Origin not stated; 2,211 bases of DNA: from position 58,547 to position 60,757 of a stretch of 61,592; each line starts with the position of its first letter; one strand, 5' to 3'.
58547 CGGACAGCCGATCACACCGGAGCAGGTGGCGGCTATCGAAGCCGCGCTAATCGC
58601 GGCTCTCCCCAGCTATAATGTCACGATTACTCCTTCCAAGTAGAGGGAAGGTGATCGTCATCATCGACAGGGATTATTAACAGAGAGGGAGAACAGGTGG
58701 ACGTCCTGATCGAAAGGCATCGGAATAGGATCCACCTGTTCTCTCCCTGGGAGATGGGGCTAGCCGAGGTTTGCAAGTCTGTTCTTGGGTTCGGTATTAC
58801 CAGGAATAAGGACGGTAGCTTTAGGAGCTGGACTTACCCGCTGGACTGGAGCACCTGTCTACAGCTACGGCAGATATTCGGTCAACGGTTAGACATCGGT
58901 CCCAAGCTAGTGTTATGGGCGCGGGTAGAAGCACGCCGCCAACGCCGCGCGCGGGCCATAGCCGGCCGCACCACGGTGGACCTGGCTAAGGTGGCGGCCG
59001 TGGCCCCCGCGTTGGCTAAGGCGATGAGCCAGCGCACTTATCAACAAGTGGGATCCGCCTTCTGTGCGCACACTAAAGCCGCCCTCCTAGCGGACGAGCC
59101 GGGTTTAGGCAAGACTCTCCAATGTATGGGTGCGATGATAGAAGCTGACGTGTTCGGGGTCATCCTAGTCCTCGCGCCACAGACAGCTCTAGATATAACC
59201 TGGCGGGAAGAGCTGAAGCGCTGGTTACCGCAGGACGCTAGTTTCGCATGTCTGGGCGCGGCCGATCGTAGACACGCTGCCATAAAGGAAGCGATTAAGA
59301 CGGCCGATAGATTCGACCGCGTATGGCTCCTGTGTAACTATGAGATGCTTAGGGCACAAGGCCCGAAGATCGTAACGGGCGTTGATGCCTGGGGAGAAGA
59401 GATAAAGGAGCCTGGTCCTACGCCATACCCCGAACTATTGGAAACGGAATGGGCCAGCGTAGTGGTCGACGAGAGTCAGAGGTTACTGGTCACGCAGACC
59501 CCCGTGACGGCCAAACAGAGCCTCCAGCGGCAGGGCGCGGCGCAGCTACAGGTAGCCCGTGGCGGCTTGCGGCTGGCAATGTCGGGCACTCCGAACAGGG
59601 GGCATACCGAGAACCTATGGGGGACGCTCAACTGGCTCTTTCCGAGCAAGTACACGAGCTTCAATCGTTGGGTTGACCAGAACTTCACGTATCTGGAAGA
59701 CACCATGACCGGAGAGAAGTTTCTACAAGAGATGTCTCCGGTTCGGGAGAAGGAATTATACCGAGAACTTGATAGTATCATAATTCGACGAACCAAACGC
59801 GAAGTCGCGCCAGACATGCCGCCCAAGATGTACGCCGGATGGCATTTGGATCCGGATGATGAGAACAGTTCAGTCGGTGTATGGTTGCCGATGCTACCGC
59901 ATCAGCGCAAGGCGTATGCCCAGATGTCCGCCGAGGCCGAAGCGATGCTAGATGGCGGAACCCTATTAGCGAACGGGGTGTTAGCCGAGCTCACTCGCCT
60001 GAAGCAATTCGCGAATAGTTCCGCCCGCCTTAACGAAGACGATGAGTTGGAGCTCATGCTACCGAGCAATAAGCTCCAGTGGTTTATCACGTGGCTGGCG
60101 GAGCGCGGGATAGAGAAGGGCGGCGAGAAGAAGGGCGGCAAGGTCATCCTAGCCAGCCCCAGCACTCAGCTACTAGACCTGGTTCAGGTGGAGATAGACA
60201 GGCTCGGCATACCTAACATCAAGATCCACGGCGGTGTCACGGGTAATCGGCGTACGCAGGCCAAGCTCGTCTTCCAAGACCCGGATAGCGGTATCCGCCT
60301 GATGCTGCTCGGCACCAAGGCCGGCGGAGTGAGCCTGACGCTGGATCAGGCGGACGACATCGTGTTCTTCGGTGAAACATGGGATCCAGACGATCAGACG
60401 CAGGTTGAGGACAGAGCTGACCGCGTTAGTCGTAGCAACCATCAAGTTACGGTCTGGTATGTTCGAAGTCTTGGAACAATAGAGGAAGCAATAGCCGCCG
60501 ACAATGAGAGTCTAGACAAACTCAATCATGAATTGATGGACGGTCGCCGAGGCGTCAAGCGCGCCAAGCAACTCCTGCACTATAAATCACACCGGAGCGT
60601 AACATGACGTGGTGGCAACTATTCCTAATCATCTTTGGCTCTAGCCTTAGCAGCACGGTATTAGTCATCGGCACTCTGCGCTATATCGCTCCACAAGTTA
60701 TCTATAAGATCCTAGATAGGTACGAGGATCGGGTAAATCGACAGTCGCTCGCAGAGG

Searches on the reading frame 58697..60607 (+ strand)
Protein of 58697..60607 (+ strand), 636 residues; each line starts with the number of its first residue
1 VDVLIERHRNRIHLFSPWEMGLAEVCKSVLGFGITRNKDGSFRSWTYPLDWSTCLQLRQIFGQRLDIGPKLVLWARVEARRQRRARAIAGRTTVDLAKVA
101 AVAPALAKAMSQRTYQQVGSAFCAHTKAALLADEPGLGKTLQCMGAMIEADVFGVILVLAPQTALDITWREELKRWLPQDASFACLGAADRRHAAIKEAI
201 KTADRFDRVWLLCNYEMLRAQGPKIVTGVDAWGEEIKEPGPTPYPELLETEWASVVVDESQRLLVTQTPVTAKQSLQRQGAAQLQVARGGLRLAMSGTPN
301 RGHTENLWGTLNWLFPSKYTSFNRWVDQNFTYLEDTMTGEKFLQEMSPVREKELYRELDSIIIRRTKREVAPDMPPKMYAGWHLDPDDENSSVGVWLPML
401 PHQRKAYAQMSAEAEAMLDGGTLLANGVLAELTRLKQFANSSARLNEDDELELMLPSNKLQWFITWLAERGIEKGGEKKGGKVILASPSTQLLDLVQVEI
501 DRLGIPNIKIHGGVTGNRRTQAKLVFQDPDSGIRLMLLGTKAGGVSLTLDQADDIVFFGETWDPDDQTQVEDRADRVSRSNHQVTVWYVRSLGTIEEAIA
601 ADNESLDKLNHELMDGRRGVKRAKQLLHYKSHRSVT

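Call 78: search_protein_families(library=phrogs, proteins=[window:58697-60607:+], max_evalue=0.00001)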
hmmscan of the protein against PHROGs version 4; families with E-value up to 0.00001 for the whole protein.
window:58697-60607:+ (636 aa): 2 families
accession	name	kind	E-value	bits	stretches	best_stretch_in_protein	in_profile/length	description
phrog_62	-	DNA, RNA and nucleotide metabolism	1e-94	319.3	1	85-627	674-1146/1881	DNA helicase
phrog_29996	-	unknown function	4.1e-09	35.9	0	511-601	1063-1151/1189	-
